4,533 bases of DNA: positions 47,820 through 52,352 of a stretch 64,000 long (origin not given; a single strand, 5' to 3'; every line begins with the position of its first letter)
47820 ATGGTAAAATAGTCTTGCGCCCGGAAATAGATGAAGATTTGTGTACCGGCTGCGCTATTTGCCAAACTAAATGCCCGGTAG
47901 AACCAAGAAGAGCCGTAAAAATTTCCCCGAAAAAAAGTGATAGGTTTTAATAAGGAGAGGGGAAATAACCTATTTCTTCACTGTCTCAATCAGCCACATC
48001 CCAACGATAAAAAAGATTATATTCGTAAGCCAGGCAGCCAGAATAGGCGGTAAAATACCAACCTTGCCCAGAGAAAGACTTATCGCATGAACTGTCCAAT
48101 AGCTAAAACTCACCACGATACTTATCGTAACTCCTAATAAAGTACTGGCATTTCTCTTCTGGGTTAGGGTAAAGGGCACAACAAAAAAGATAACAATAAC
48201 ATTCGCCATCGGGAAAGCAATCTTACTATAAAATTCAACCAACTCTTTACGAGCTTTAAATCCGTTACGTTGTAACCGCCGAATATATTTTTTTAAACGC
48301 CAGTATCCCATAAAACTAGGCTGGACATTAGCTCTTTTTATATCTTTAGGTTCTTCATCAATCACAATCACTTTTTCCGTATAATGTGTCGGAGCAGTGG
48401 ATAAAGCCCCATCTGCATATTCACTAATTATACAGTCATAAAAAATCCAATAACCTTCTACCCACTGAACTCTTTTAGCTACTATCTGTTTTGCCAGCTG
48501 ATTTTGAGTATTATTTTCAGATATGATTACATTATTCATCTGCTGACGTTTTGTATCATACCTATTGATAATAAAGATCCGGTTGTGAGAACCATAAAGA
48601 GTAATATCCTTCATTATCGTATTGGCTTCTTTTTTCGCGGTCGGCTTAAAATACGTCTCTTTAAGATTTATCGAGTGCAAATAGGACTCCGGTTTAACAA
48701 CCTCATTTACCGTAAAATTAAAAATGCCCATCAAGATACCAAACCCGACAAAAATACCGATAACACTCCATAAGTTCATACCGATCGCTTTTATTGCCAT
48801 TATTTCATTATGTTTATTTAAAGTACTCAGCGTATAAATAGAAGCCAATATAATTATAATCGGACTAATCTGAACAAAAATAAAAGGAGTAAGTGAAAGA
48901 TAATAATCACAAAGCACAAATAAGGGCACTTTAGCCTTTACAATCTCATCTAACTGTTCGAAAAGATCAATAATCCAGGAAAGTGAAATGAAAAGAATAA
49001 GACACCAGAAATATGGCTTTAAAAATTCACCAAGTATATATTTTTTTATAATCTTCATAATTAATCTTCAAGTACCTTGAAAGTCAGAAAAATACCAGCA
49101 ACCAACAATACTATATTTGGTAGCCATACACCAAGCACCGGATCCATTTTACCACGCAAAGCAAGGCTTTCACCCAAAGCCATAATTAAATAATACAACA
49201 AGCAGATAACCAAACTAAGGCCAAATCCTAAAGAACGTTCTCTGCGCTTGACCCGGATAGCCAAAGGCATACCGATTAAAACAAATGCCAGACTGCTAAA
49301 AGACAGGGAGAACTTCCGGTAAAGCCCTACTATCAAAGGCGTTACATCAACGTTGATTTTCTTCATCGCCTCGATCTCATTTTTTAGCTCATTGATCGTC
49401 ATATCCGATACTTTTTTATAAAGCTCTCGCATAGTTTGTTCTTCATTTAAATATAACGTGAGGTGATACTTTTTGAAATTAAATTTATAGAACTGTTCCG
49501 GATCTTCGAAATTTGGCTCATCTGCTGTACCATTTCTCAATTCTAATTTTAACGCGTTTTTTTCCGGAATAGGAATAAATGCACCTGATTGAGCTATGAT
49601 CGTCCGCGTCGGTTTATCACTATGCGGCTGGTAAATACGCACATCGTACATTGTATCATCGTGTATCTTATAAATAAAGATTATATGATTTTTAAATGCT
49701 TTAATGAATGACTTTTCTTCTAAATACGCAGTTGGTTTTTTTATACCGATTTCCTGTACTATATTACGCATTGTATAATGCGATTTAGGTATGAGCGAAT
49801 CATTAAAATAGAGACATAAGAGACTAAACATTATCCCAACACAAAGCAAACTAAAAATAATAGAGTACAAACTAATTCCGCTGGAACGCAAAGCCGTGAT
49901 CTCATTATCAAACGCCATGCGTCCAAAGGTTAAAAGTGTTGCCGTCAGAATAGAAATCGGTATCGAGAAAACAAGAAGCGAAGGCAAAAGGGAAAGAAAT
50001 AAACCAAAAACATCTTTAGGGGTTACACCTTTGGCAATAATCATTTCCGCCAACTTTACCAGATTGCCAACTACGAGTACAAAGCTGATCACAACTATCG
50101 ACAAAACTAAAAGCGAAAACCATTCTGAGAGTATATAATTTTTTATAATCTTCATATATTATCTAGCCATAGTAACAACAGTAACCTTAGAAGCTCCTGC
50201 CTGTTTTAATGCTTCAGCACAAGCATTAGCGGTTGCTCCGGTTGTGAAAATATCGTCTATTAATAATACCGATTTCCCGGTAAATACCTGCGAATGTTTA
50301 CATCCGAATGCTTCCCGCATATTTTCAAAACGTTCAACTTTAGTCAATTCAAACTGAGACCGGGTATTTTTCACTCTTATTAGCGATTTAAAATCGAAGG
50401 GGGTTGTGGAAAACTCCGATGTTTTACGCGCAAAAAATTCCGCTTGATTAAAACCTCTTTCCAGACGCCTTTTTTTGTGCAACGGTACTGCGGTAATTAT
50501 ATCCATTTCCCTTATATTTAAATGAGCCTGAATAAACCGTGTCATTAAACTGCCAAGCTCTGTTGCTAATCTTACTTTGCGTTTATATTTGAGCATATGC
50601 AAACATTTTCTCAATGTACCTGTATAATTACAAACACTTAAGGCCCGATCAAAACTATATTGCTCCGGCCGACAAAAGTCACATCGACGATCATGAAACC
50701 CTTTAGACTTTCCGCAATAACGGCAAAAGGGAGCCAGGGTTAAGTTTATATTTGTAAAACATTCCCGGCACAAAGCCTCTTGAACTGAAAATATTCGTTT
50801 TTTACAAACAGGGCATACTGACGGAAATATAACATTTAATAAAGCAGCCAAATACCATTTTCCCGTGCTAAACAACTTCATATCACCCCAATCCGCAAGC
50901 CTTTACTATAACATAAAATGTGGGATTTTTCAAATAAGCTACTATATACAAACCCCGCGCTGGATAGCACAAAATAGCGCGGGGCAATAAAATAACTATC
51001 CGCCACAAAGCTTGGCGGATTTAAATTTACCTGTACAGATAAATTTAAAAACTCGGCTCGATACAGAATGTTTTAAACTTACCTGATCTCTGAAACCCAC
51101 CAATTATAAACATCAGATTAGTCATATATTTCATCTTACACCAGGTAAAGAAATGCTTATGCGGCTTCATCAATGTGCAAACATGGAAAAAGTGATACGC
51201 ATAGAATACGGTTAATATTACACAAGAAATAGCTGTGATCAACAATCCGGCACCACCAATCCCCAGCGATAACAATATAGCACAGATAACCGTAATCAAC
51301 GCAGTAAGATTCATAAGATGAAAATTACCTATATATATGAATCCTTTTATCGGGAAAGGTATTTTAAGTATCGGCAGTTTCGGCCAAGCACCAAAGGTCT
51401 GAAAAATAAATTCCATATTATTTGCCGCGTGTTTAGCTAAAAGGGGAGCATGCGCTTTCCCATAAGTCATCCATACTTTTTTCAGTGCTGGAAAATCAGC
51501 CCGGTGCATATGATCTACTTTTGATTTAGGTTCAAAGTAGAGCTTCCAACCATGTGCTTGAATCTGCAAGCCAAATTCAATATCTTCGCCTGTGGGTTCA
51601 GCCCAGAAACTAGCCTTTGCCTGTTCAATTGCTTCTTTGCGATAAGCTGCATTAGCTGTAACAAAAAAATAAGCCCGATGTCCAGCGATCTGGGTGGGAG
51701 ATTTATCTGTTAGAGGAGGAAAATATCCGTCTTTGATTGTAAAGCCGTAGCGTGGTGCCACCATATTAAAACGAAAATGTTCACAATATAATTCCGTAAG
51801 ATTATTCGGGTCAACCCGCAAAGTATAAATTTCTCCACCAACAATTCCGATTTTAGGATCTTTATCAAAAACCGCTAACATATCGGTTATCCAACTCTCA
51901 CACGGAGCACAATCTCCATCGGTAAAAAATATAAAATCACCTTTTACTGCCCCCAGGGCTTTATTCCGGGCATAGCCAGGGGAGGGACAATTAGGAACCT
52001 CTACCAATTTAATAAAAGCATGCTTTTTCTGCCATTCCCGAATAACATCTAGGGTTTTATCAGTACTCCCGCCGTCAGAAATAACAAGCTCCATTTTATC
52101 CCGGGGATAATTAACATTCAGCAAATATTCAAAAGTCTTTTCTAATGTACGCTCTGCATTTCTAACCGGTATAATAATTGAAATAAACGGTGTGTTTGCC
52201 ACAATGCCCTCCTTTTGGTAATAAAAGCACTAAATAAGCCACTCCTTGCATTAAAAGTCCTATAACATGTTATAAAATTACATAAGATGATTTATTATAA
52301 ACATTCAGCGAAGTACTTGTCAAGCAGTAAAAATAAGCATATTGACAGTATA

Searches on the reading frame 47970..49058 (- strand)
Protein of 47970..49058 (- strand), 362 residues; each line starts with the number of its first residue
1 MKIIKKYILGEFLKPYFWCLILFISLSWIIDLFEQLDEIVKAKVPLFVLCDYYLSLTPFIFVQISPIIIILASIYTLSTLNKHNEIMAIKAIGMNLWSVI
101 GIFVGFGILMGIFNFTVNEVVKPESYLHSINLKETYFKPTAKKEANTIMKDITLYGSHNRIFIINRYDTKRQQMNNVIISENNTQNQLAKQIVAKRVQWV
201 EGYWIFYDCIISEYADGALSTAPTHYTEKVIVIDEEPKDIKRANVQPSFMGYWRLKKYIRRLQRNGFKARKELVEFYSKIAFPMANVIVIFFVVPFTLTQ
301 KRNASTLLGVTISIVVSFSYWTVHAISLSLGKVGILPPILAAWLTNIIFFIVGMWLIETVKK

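Call 53: search_protein_families(library=pfam, proteins=[window:47970-49058:-], max_evalue=0.00001)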
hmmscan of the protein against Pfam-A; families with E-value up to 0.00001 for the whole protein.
window:47970-49058:- (362 aa): 1 family
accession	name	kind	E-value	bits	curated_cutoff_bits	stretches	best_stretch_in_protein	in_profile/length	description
PF03739.19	LptF_LptG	-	6.3e-80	269.3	27.9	1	6-357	1-351/353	Lipopolysaccharide export system permease LptF/LptG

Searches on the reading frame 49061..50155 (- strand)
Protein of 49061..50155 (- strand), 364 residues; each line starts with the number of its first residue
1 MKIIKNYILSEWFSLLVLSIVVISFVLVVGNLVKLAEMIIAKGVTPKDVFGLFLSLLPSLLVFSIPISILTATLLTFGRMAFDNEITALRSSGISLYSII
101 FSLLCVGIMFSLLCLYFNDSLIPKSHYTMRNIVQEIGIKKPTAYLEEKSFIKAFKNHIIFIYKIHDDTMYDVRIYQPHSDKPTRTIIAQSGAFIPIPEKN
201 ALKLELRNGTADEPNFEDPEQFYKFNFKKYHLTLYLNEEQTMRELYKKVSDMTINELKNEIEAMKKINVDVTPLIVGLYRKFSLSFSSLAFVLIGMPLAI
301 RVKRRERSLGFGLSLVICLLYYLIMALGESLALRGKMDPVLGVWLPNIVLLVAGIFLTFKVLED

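Call 53: search_protein_families(library=pfam, proteins=[window:49061-50155:-], max_evalue=0.00001)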
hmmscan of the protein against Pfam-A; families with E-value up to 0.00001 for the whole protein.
window:49061-50155:- (364 aa): 1 family
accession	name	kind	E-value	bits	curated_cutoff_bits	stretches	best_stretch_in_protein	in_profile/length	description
PF03739.19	LptF_LptG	-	3.5e-83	280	27.9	1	7-357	2-350/353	Lipopolysaccharide export system permease LptF/LptG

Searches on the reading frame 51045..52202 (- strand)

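Call 53: search_protein_families(library=pfam, proteins=[window:51045-52202:-], max_evalue=0.00001)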
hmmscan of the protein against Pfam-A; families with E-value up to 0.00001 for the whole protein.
window:51045-52202:- (385 aa): 4 families
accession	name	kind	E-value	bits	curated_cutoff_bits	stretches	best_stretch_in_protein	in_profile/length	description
PF00535.33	Glycos_transf_2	-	4.2e-24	85.8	23.3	1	8-192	1-164/168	Glycosyl transferase family 2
PF13641.12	Glyco_tranf_2_3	-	6.7e-18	66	27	1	7-239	3-219/230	Glycosyltransferase like family 2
PF10111.15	Glyco_tranf_2_2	-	7.7e-10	39.2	27.3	1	8-103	1-97/276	Glycosyltransferase like family 2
PF13632.12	Glyco_trans_2_3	-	1.7e-09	38.3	27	1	170-308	62-195/198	Glycosyl transferase family group 2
